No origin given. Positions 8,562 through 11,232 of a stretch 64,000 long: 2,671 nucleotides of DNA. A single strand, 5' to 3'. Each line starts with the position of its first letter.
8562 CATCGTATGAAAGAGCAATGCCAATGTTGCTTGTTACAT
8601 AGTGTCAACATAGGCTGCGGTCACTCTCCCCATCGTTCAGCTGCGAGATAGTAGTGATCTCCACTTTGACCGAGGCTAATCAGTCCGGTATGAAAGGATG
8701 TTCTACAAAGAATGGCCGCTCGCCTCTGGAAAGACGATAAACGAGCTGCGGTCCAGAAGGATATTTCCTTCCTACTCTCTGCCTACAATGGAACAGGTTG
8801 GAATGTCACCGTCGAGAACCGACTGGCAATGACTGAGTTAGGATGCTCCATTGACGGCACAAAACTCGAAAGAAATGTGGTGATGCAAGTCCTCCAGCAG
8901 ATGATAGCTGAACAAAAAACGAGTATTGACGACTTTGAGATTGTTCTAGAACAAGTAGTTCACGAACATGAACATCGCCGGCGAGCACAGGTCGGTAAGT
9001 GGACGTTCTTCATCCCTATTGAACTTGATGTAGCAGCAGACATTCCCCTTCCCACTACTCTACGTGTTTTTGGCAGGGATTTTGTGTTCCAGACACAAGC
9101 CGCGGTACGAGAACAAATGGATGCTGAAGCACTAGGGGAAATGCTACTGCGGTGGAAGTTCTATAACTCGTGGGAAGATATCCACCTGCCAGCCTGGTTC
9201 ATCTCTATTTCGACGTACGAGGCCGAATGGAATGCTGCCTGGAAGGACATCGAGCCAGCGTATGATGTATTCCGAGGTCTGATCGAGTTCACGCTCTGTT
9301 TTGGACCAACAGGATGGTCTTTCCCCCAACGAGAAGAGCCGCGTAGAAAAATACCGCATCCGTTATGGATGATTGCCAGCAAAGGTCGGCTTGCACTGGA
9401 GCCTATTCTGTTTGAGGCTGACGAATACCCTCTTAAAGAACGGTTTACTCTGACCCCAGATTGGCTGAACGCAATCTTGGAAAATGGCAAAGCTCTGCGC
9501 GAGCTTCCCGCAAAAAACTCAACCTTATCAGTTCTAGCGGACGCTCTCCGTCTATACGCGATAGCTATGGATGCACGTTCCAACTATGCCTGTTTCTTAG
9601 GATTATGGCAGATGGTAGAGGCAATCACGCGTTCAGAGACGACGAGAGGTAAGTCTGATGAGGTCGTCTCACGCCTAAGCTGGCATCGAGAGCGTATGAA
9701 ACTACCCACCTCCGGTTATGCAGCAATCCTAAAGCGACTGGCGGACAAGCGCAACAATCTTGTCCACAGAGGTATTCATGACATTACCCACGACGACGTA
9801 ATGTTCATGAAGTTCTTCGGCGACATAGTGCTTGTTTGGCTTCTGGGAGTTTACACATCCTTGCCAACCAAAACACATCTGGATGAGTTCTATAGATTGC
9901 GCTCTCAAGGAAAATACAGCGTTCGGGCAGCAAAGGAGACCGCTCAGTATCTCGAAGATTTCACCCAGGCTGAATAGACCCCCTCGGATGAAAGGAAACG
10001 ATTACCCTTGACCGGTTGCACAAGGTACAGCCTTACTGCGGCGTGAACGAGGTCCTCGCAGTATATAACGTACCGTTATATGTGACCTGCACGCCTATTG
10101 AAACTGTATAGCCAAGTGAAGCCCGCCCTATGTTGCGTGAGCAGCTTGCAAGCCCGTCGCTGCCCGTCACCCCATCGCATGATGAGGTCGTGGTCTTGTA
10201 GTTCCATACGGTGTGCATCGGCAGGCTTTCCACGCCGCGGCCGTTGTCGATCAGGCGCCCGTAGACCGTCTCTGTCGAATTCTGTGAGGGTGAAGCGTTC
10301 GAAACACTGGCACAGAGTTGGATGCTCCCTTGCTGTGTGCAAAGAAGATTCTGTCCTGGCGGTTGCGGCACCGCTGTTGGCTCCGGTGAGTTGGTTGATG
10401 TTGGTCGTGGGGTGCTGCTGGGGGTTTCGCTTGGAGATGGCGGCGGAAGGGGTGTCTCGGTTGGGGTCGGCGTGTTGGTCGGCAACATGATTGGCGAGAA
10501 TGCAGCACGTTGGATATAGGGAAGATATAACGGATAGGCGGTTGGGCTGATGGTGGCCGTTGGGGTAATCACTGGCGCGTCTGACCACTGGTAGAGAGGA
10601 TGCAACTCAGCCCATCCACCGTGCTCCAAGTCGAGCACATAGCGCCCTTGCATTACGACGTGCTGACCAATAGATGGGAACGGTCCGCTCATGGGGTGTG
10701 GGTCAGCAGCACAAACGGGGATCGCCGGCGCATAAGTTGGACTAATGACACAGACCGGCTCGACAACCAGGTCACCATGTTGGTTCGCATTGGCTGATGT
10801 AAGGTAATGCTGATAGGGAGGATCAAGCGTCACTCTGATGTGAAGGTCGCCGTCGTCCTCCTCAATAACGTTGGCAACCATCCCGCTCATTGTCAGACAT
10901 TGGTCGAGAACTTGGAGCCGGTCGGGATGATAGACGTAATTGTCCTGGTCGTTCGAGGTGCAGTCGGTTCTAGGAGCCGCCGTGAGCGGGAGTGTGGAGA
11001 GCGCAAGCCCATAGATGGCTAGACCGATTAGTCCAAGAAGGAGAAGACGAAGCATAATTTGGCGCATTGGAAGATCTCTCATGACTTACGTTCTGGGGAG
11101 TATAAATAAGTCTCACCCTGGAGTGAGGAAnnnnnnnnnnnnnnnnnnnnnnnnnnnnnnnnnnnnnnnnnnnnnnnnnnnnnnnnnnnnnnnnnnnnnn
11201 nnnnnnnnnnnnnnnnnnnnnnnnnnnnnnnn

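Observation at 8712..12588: Two large divergent proteins with C-terminal Rx4HG HEPN-like motifs bracketing a secreted PT-rich protein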

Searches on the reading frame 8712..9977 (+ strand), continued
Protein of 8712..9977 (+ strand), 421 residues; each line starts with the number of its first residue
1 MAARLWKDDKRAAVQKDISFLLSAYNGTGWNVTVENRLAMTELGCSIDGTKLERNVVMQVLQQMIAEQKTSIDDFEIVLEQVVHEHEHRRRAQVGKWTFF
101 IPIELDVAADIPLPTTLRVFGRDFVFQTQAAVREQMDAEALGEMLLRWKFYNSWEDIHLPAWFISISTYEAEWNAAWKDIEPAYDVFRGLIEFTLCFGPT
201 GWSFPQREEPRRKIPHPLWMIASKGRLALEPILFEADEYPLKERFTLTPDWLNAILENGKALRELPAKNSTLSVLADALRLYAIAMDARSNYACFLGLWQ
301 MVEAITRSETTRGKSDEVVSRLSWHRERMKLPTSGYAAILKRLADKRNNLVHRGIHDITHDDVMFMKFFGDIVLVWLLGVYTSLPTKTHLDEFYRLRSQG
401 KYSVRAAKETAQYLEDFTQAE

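Call 85: find_encoding_contigs(protein=P0005, flank=8000, max_places=2)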
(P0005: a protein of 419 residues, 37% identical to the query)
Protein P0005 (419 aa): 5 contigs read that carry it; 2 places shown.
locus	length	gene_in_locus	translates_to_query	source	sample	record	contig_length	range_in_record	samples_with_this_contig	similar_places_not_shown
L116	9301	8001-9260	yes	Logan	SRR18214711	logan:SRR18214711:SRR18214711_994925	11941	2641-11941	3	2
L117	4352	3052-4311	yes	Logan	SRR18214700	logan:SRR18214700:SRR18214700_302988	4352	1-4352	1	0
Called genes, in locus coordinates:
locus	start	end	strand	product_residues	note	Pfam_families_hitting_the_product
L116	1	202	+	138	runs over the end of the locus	PF11149:DUF2924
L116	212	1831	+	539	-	PF00239:Resolvase, PF07508:Recombinase, PF13408:Zn_ribbon_recom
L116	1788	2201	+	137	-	-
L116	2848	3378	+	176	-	-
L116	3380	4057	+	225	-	-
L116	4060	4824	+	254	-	-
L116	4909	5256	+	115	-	-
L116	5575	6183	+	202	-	PF14853:Fis1_TPR_C (faint), PF21033:RMD1-3 (faint), PF12895:ANAPC3 (faint), PF13181:TPR_8 (faint), PF13414:TPR_11 (faint), PF13424:TPR_12 (faint), PF00515:TPR_1, PF07719:TPR_2, +6 more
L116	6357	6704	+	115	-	-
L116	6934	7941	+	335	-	PF10463:Peptidase_U49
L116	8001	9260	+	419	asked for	-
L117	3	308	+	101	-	?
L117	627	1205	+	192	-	PF14853:Fis1_TPR_C (faint), PF21033:RMD1-3 (faint), PF12895:ANAPC3 (faint), PF13181:TPR_8 (faint), PF13414:TPR_11 (faint), PF00515:TPR_1, PF07719:TPR_2, PF14559:TPR_19 (weak), +5 more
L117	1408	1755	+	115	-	-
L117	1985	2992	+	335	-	PF10463:Peptidase_U49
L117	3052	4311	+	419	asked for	-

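Call 89: search_protein_families(library=pfam, alignment_id=A4, max_evalue=0.00001)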
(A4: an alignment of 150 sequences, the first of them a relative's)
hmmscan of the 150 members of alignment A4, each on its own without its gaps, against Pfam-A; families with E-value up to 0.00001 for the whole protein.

A. member 1, L052:3825-4472:- (215 aa): 0 families

B. families by the number of members that match (of 150 scanned): 116 families (the first 25 are shown)
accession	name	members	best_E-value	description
PF13860.13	FlgD_ig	3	1.8e-10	FlgD Ig-like domain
PF18962.6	Por_Secre_tail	3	8.6e-08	Secretion system C-terminal sorting domain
PF02779.29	Transket_pyr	2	1.5e-44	Transketolase, pyrimidine binding domain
PF02780.25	Transketolase_C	2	1e-37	Transketolase, C-terminal domain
PF02661.23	Fic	2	2.9e-20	Fic/DOC family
PF01381.28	HTH_3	2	2.4e-10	Helix-turn-helix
PF02567.21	PhzC-PhzF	2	1.6e-09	Phenazine biosynthesis-like protein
PF02463.25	SMC_N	2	3.2e-08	RecF/RecN/SMC N terminal domain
PF13560.12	HTH_31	2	6.4e-08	Helix-turn-helix domain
PF13585.12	CHU_C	2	3.4e-06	CHU_C Type IX secretion signal domain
PF07287.17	AtuA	1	2.4e-154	Acyclic terpene utilisation family protein AtuA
PF01039.27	Carboxyl_trans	1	4.4e-138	Carboxyl transferase domain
PF13166.12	AAA_13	1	3.9e-126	AAA domain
PF00676.26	E1_dh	1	2.6e-93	Dehydrogenase E1 component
PF12746.13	GNAT_acetyltran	1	7e-80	GNAT acetyltransferase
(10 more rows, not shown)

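Call 103: search_protein_families(library=padloc, alignment_id=A6, max_evalue=0.01)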
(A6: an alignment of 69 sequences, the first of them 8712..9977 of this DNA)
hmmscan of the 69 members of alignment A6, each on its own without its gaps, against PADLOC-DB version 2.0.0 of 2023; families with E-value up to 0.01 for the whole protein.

A. member 1, window:8712-9977:+ (421 aa): 0 families

B. families by the number of members that match (of 69 scanned): 3 families
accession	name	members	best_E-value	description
PDLC01688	DUF3644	1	0.0034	DUF3644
PDLC03820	RTasHEPN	1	0.004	DRT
PDLC02344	AbiD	1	0.006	AbiD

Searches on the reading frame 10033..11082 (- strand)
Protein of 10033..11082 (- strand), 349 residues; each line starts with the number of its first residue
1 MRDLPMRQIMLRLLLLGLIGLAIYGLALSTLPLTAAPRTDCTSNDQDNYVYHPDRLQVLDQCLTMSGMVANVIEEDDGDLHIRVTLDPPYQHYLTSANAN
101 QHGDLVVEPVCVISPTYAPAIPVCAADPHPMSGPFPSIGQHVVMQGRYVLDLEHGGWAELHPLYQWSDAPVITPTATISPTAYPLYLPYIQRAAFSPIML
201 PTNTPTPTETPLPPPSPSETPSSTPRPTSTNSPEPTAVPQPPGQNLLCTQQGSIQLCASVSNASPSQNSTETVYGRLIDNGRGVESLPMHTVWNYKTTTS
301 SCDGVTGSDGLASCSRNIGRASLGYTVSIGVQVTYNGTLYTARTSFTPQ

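Call 3: search_protein_families(library=pfam, proteins=[window:10033-11082:-], max_evalue=0.1)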
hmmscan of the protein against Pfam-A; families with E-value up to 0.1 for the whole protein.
window:10033-11082:- (349 aa): 0 families

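Call 4: search_protein_families(library=padloc, proteins=[window:10033-11082:-], max_evalue=0.1)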
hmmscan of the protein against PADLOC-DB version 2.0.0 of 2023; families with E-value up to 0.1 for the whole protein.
window:10033-11082:- (349 aa): 0 families

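Call 5: search_protein_families(library=ncbifam, proteins=[window:10033-11082:-], max_evalue=0.1)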
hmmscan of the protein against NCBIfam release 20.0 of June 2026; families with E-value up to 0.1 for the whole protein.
window:10033-11082:- (349 aa): 0 families

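Call 51: search_protein_families(library=phrogs, proteins=[window:10033-11082:-], max_evalue=0.01)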
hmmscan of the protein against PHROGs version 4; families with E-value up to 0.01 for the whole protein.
window:10033-11082:- (349 aa): 1 family
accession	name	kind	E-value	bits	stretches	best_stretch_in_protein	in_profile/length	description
phrog_38733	-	unknown function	0.00017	22.2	1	257-349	134-216/216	-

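Call 107: search_solved_structures(query=window:10033-11082:-, max_evalue=1)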
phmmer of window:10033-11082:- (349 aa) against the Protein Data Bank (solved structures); distinct sequences matched with E-value up to 1: 3.
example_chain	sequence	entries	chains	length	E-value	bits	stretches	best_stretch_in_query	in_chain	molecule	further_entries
1k3t_A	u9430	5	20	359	0.42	12.7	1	260-333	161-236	Glyceraldehyde-3-phosphate dehydrogenase | Glyceraldehyde 3-phosphate dehydrogenase, glycosomal | Glyceraldehyde-3-phosphate dehydrogenase, glycosomal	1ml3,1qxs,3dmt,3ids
5z56_R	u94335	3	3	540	0.44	12.6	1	176-289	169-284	Skip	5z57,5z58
8z5u_A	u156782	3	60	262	0.73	11.9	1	266-345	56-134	Flagellar basal-body rod protein FlgG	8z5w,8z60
